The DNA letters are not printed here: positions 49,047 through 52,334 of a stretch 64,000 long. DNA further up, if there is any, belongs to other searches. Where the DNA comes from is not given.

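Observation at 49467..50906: Tandem ~79-aa modules built only from non-canonical C-x4/5-CH and C-x8/10-CH motifs (c7-like trihaem stoichiometry)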

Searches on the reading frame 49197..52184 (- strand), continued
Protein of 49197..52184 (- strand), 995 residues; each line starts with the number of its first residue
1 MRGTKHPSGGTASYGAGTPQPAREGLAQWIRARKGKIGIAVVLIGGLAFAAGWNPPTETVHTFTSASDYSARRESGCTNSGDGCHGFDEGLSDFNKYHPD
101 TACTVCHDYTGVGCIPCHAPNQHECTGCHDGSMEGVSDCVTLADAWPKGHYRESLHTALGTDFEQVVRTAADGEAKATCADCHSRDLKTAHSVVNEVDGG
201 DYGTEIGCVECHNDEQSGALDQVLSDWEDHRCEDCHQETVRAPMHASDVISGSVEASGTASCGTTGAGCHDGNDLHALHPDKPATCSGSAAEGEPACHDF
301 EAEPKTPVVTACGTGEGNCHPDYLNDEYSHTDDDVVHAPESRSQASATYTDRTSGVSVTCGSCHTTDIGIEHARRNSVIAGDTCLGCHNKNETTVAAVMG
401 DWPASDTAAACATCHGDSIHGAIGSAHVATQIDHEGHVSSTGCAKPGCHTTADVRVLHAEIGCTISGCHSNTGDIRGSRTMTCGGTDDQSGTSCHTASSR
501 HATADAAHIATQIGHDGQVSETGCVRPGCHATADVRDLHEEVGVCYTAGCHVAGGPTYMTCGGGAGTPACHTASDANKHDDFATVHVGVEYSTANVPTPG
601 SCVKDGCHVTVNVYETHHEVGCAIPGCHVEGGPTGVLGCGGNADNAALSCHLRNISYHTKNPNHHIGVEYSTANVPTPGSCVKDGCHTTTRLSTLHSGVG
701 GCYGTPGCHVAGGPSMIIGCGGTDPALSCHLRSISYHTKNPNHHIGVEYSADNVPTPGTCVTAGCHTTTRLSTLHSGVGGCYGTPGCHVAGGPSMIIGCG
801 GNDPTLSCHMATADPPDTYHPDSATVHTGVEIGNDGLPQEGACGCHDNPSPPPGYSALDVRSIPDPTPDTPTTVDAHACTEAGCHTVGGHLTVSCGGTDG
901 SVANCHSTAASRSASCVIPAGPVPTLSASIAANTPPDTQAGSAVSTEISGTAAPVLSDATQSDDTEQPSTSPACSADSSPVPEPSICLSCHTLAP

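Call 69: find_homologous_proteins(query=L035:18348-19370:+, max_evalue=0.001)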
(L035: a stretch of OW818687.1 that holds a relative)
Query L035:18348-19370:+ (340 aa): 290 proteins with E <= 0.001 among 8000 candidates; the best 120 are listed.
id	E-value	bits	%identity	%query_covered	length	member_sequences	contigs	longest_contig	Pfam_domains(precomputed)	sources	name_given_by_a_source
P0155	8.5e-172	589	100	81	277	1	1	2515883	PF01578.26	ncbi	-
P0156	1.3e-113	398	66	81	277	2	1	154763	PF01578.26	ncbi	-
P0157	1.7e-110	388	66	81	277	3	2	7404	PF01578.26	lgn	-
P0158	7.5e-110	386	63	81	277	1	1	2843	PF01578.26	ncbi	-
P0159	1.5e-108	381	63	81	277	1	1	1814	PF01578.26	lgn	-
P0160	8.3e-108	379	66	80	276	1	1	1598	PF01578.26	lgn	-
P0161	1.2e-105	372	64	81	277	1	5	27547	PF01578.26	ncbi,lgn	-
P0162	2.4e-104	368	63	81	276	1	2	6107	PF01578.26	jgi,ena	-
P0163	2.1e-103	364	63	81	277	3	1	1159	PF01578.26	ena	-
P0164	2.2e-99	351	60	80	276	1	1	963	PF01578.26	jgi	jgi:cytochrome c-type biogenesis protein CcsB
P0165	3.3e-98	347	59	76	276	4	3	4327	PF01578.26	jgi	jgi:cytochrome c-type biogenesis protein CcsB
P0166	4.5e-97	344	60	81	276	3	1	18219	PF01578.26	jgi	-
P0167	1.2e-96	342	62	74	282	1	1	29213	PF01578.26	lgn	-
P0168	1.4e-96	342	59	81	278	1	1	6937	PF01578.26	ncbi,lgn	ncbi:MAG TPA: cytochrome c biogenesis protein CcsA [Coriobacteriia bacterium]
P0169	2.6e-96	341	59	80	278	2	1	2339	PF01578.26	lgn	-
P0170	2.9e-96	341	61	80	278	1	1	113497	PF01578.26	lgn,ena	-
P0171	3.1e-96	341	58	80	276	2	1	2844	PF01578.26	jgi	jgi:cytochrome c-type biogenesis protein CcsB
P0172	2.7e-95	338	59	80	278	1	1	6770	PF01578.26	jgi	-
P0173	3.0e-95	338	58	80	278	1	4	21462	PF01578.26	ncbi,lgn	-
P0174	3.2e-95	338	57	81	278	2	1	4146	PF01578.26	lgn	-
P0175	5.7e-95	337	62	81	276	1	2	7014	PF01578.26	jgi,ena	-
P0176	3.8e-94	334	59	80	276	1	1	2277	PF01578.26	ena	-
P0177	4.3e-94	334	58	80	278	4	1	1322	PF01578.26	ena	-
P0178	8.3e-94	333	58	80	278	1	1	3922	PF01578.26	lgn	-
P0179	9.2e-94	333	57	81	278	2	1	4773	PF01578.26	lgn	-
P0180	1.2e-93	332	56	81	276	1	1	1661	PF01578.26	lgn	-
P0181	1.3e-93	332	59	80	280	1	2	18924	PF01578.26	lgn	-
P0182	2.9e-93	331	59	74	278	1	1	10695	PF01578.26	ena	-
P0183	3.7e-93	331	59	73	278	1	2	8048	PF01578.26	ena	-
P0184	3.9e-93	331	57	81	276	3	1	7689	PF01578.26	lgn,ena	-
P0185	4.8e-93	330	57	81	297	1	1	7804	PF01578.26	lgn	-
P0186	4.9e-93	330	64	66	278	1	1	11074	PF01578.26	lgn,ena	-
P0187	7.9e-93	330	56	81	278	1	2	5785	PF01578.26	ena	-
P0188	8.8e-93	329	57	80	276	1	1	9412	PF01578.26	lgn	-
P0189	1.1e-92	329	56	81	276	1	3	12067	PF01578.26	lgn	-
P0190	1.5e-92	329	59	74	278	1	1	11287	PF01578.26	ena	-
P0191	1.8e-92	328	58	81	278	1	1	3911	PF01578.26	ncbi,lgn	-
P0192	2.0e-92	328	58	81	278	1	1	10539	PF01578.26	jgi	-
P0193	2.5e-92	328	56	81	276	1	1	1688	PF01578.26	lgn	-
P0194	3.6e-92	327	58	74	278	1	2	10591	PF01578.26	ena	-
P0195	4.1e-92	327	57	80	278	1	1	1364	PF01578.26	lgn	-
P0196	7.2e-92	326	58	80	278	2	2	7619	PF01578.26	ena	-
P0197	7.6e-92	326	56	81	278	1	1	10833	PF01578.26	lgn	-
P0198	9.1e-92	326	57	81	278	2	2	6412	PF01578.26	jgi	jgi:cytochrome c-type biogenesis protein CcsB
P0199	1.1e-91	326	56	81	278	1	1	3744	PF01578.26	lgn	-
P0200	2.2e-91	325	56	81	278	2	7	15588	PF01578.26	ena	-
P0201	2.4e-91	325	55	81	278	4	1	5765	PF01578.26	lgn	-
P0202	3.3e-91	324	59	80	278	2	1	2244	PF01578.26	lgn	-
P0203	3.3e-91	324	55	81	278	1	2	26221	PF01578.26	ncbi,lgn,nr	ncbi:MAG: c-type cytochrome biogenesis protein CcsB [Actinobacteria bacterium]|nr:c-type cytochrome 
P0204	5.7e-91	324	58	74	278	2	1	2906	PF01578.26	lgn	-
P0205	6.3e-91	323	58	80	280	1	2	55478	PF01578.26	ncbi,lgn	-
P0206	7.4e-91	323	56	80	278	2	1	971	PF01578.26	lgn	-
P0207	2.3e-90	321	58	80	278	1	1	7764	PF01578.26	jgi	-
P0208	2.4e-90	321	55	81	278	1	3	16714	PF01578.26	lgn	-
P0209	3.6e-90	321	56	80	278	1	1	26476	PF01578.26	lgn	-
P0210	1.1e-89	319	63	68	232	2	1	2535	PF01578.26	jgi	-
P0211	2.3e-89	318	56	80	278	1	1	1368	PF01578.26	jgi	jgi:cytochrome c-type biogenesis protein CcsB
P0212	3.5e-89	318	58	80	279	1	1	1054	PF01578.26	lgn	-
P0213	8.7e-89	316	55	80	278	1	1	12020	PF01578.26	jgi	-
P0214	9.4e-89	316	56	80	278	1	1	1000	PF01578.26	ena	-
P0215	2.1e-88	315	54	80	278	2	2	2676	PF01578.26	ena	-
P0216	4.0e-88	314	57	81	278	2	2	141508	PF01578.26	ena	-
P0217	4.7e-88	314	56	80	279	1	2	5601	PF01578.26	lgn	-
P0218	8.2e-88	313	55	80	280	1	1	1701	PF01578.26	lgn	-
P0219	1.3e-87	312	57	81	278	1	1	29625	PF01578.26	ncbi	-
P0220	1.9e-87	312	54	81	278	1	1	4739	PF01578.26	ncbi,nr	ncbi:MAG: c-type cytochrome biogenesis protein CcsB [Actinomycetota bacterium]|nr:c-type cytochrome 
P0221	3.5e-87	311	57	80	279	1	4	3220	PF01578.26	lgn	-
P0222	4.3e-87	311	55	80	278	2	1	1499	PF01578.26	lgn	-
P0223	1.1e-86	309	55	81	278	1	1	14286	PF01578.26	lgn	-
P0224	1.7e-86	309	57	80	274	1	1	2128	PF01578.26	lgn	-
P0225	2.1e-86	309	54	81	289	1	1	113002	PF01578.26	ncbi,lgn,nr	ncbi:MAG: cytochrome c biogenesis protein CcsA [Coriobacteriia bacterium]|nr:cytochrome c biogenesis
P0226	3.0e-86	308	53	81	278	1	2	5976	PF01578.26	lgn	-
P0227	3.1e-86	308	55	81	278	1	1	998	PF01578.26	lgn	-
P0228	4.9e-86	307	56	81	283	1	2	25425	PF01578.26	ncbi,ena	-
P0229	5.0e-86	307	57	75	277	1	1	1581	PF01578.26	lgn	-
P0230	7.3e-86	307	55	81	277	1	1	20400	PF01578.26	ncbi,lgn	-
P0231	1.6e-85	306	56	81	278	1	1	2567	PF01578.26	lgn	-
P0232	2.1e-85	305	56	81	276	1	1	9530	PF01578.26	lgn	-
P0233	6.3e-85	304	55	81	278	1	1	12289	PF01578.26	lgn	-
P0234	6.9e-85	304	54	81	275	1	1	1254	PF01578.26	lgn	-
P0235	1.1e-84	303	55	81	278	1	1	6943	PF01578.26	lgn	-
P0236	1.6e-84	302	54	81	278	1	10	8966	PF01578.26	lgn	-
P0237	1.8e-84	302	55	81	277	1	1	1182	PF01578.26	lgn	-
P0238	4.4e-84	301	53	81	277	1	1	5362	PF01578.26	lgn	-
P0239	8.0e-84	300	55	81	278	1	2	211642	PF01578.26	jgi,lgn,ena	-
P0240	2.5e-83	298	54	81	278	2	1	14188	PF01578.26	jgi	jgi:cytochrome c-type biogenesis protein CcsB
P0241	2.7e-83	298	52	80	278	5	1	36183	PF01578.26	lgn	-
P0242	4.2e-83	298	54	81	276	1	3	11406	PF01578.26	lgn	-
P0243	3.9e-82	294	51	81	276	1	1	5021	PF01578.26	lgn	-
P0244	4.6e-82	294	51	81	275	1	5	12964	PF01578.26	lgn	-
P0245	1.4e-81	293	53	81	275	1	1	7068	PF01578.26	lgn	-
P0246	3.3e-81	291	53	81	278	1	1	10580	PF01578.26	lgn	-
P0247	5.0e-81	291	53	80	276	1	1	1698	PF01578.26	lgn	-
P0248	6.2e-80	287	56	78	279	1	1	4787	PF01578.26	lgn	-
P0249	6.3e-80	287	53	81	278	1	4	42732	PF01578.26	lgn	-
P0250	7.9e-80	287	53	80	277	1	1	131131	PF01578.26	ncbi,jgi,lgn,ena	ncbi:MAG: cytochrome c biogenesis protein CcsA [Coriobacteriia bacterium]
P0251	2.5e-79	285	52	80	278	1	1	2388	PF01578.26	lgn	-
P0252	3.7e-79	285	53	80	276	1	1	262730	PF01578.26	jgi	-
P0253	3.7e-79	285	53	81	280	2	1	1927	PF01578.26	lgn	-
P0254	5.6e-79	284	50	81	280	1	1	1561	PF01578.26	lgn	-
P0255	6.8e-79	284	59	65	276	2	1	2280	PF01578.26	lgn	-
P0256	1.2e-78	283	50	80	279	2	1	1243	PF01578.26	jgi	jgi:cytochrome c-type biogenesis protein CcsB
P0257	1.3e-78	283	52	81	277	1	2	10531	PF01578.26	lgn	-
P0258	1.4e-78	283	53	78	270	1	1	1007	PF01578.26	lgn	-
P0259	2.4e-78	282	52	81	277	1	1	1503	PF01578.26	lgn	-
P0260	4.1e-78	281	58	69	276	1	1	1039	PF01578.26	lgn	-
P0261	8.5e-78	280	51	81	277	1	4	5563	PF01578.26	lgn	-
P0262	9.6e-78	280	56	66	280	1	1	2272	PF01578.26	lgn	-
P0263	1.0e-77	280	49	80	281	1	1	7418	PF01578.26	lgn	-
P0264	1.9e-77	279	53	80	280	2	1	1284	PF01578.26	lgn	-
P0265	2.2e-77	279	52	80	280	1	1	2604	PF01578.26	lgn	-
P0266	2.5e-77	279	50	80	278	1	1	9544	PF01578.26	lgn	-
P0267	5.3e-77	278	49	79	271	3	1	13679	PF01578.26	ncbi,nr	ncbi:MAG: c-type cytochrome biogenesis protein CcsB, partial [Gammaproteobacteria bacterium]|nr:c-ty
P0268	5.4e-77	278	50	80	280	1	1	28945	PF01578.26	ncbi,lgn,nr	ncbi:MAG: cytochrome c biogenesis protein CcsA [Coriobacteriia bacterium]|nr:cytochrome c biogenesis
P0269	8.5e-77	277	50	81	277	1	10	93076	PF01578.26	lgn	-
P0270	1.1e-76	276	51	81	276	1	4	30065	PF01578.26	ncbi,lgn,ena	-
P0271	1.2e-76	276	52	78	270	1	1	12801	PF01578.26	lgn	-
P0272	2.0e-76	276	51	81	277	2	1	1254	PF01578.26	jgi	jgi:cytochrome c-type biogenesis protein CcsB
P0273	2.3e-76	275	50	80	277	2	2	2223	PF01578.26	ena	-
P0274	3.4e-76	275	50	80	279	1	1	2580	PF01578.26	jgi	jgi:cytochrome c-type biogenesis protein CcsB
